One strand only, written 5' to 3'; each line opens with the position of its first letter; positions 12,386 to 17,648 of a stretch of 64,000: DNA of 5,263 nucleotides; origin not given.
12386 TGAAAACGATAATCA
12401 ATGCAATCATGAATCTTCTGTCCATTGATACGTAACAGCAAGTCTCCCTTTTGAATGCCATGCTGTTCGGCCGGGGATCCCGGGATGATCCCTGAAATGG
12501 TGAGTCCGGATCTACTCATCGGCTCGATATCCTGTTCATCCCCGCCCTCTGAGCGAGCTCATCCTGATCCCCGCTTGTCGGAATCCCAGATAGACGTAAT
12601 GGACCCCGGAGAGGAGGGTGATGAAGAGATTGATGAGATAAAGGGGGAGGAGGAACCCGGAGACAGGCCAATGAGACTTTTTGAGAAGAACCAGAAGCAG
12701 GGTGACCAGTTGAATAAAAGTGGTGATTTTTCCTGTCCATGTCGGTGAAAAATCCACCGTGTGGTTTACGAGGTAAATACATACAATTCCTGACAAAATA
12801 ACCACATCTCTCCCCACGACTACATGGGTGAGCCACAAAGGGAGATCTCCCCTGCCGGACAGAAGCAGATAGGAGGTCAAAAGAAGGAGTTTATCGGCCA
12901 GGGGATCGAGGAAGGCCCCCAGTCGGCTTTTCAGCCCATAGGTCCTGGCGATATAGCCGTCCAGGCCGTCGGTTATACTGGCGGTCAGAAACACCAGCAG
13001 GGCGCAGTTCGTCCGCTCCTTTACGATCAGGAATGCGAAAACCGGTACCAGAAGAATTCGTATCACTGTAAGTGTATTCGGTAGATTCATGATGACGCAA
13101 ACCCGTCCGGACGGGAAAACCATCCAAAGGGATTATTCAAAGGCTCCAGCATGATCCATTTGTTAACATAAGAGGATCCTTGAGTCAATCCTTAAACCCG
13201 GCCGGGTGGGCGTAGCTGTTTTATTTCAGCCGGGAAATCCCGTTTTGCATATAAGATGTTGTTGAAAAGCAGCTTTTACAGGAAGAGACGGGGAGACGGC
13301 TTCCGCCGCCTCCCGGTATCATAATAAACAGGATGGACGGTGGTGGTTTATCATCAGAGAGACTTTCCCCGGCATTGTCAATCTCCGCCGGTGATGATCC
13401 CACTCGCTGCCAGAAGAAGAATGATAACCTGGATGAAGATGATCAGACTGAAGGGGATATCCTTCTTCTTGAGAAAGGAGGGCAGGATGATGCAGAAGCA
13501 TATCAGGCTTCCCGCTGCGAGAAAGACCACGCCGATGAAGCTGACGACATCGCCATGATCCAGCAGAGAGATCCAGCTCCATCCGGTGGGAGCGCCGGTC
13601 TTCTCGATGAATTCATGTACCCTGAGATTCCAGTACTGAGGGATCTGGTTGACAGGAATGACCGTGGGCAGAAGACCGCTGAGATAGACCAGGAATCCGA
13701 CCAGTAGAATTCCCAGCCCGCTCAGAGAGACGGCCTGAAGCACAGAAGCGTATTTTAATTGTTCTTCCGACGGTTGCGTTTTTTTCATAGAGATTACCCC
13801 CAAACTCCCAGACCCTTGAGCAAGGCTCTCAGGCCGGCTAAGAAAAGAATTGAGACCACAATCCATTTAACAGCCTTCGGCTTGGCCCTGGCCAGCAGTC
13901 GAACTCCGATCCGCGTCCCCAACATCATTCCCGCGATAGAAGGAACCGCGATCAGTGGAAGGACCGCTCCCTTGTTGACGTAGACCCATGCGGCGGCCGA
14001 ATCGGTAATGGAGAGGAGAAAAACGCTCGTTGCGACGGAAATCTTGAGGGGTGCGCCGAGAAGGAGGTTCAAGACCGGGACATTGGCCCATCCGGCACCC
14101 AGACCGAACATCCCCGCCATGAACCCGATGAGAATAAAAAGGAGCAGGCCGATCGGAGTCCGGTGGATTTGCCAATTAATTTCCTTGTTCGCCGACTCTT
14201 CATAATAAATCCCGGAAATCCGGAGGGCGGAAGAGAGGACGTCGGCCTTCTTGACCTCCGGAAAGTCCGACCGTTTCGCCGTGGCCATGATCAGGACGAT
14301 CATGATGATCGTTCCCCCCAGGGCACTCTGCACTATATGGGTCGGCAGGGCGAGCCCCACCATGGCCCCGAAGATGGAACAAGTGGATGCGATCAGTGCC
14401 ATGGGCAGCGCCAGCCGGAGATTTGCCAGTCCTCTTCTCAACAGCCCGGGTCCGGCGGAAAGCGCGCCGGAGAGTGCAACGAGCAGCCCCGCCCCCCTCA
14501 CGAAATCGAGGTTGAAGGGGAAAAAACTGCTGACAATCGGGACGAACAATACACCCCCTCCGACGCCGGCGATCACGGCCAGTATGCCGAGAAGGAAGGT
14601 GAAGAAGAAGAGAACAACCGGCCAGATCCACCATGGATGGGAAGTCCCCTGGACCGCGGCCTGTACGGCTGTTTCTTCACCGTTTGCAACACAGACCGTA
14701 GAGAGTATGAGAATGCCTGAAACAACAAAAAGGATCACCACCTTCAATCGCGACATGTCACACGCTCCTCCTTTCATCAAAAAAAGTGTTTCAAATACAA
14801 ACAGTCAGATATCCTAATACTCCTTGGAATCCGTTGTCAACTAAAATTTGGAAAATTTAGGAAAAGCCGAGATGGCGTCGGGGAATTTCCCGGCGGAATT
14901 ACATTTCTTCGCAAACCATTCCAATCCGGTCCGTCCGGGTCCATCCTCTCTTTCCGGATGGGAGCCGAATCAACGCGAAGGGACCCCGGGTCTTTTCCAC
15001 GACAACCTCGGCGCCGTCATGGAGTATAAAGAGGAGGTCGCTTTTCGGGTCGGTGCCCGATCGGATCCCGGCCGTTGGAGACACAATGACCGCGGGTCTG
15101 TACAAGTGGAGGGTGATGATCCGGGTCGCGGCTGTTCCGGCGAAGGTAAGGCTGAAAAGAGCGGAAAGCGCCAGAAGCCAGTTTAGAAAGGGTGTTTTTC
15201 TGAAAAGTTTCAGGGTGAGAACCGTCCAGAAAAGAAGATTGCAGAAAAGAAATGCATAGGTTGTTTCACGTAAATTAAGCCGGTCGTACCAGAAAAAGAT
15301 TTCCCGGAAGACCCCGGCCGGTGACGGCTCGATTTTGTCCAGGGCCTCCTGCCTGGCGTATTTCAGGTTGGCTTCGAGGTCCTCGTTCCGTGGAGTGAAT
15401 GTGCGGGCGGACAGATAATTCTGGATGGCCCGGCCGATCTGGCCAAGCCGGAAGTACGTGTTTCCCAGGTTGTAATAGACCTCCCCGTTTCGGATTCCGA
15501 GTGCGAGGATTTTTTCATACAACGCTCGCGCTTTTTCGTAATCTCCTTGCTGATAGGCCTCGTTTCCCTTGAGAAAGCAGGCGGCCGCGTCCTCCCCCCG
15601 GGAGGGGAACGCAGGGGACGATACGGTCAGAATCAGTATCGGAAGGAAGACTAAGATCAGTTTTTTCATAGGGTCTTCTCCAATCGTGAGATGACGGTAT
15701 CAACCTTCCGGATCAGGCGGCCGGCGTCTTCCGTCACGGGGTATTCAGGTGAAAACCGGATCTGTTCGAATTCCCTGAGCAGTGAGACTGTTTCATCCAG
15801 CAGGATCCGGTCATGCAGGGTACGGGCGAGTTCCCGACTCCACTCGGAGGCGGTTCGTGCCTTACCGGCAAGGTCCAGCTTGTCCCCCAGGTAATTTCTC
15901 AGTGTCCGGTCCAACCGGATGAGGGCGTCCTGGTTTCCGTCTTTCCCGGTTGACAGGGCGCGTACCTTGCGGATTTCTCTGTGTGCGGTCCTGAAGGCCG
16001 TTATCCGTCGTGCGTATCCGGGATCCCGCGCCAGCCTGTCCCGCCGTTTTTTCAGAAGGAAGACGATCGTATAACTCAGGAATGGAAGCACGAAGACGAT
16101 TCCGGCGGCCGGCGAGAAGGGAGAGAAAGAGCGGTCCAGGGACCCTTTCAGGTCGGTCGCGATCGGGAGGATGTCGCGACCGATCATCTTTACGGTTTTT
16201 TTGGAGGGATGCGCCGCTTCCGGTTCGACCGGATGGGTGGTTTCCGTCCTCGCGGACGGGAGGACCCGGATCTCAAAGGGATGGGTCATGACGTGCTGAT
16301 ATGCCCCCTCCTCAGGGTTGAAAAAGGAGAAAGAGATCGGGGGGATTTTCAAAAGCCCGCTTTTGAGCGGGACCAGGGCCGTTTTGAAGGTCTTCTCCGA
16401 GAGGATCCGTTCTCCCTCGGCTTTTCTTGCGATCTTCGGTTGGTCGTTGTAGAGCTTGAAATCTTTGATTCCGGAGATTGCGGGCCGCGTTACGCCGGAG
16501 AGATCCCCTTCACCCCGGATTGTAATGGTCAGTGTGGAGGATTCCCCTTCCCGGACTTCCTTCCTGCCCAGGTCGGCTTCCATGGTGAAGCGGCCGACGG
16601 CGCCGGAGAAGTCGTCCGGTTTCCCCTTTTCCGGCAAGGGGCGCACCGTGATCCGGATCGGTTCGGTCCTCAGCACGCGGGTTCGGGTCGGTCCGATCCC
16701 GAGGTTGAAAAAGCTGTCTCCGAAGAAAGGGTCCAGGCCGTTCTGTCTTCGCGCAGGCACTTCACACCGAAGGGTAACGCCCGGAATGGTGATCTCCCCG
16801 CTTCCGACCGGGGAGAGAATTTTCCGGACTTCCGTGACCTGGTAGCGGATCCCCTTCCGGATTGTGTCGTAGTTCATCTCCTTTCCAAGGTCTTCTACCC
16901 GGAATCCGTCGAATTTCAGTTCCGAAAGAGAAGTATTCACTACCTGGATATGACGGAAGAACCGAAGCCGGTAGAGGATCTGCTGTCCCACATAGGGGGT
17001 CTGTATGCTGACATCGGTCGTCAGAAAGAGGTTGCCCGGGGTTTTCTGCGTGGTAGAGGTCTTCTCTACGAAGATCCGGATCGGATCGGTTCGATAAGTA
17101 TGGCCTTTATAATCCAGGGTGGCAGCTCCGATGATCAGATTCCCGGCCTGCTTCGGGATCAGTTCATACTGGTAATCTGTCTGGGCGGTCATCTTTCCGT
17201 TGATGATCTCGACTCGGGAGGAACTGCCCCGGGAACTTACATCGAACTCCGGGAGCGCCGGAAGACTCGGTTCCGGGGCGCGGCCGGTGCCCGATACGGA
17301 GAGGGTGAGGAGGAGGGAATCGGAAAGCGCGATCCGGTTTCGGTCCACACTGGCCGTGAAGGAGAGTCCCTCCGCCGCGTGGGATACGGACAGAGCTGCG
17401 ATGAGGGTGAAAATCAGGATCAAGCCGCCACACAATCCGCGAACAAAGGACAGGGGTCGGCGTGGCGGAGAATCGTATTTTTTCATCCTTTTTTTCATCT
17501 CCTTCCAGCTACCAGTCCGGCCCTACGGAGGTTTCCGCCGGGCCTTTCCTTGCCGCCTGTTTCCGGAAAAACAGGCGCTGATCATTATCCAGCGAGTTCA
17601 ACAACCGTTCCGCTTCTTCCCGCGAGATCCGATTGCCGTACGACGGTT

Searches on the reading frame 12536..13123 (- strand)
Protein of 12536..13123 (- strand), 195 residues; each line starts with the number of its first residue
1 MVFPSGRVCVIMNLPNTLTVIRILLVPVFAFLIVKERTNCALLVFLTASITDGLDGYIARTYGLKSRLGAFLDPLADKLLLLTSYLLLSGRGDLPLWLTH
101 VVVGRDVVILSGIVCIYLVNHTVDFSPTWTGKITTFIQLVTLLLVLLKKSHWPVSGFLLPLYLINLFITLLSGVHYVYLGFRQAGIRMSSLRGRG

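Call 58: search_protein_families(library=pfam, proteins=[window:12536-13123:-], max_evalue=0.001)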
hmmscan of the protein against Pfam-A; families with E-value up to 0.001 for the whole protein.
window:12536-13123:- (195 aa): 1 family
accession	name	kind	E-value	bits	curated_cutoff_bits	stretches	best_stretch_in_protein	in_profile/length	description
PF01066.26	CDP-OH_P_transf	-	2.8e-37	128.9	22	1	12-160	1-144/152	CDP-alcohol phosphatidyltransferase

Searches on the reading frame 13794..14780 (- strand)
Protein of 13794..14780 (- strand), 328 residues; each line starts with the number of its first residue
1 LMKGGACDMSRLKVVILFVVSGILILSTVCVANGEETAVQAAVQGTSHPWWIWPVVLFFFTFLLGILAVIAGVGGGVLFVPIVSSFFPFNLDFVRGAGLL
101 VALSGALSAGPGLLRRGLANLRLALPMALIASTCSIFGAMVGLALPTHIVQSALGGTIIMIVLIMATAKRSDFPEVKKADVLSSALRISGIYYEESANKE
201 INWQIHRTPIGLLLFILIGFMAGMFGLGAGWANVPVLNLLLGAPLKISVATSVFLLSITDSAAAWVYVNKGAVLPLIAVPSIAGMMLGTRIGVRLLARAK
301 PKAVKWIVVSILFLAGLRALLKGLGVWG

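Call 58: search_protein_families(library=pfam, proteins=[window:13794-14780:-], max_evalue=0.001)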
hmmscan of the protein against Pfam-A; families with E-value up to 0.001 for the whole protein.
window:13794-14780:- (328 aa): 1 family
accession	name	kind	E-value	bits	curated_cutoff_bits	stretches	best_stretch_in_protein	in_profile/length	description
PF01925.25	TauE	-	1.6e-37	129.9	32.6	1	57-318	1-236/237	Sulfite exporter TauE/SafE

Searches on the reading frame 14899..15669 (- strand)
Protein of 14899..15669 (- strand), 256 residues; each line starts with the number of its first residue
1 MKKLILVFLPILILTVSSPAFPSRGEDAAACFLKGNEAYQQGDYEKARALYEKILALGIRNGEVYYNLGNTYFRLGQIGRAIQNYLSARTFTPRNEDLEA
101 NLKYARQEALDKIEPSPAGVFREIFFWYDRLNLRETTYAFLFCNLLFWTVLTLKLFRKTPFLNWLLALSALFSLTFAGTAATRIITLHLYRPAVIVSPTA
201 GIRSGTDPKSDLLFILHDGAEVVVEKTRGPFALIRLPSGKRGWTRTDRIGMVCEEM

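Call 71: search_protein_families(library=pfam, proteins=[window:14899-15669:-], max_evalue=0.001)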
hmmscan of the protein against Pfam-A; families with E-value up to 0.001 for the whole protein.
window:14899-15669:- (256 aa): 11 families
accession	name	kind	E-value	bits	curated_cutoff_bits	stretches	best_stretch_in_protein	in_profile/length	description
PF07719.23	TPR_2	-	8.8e-13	47.7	27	2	28-57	1-30/34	Tetratricopeptide repeat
PF00515.34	TPR_1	-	2e-11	43.6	27.8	2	63-88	2-27/34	Tetratricopeptide repeat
PF13414.12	TPR_11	-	1.1e-10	41.4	26.8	1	35-76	1-42/42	TPR repeat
PF13181.12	TPR_8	-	1.2e-09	38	25.7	0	63-86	2-25/34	Tetratricopeptide repeat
PF13432.12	TPR_16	-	2.9e-08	34.4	32.7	1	33-93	2-62/65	Tetratricopeptide repeat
PF13424.12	TPR_12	-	9.5e-07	29.4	30.1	1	39-88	14-71/77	Tetratricopeptide repeat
PF13431.12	TPR_17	-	1.3e-06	28.6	24.4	1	50-83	1-34/34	Tetratricopeptide repeat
PF14559.12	TPR_19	-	1.4e-06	29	25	1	38-83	1-46/68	Tetratricopeptide repeat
PF13428.12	TPR_14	-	6.2e-06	26.8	23.5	0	35-70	8-43/44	Tetratricopeptide repeat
PF13374.12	TPR_10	-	0.00015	22.1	27.5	0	38-57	12-31/42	Tetratricopeptide repeat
PF13174.12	TPR_6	-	0.00022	22.1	26.3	0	39-55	11-27/33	Tetratricopeptide repeat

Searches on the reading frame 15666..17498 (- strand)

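Call 71: search_protein_families(library=pfam, proteins=[window:15666-17498:-], max_evalue=0.001)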
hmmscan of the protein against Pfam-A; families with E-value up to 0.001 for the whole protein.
window:15666-17498:- (610 aa): 1 family
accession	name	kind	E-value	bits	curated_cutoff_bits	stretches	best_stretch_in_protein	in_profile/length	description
PF13584.12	BatD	-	1.4e-37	128.6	24.1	2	49-144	1-92/92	BatD DUF11 like domain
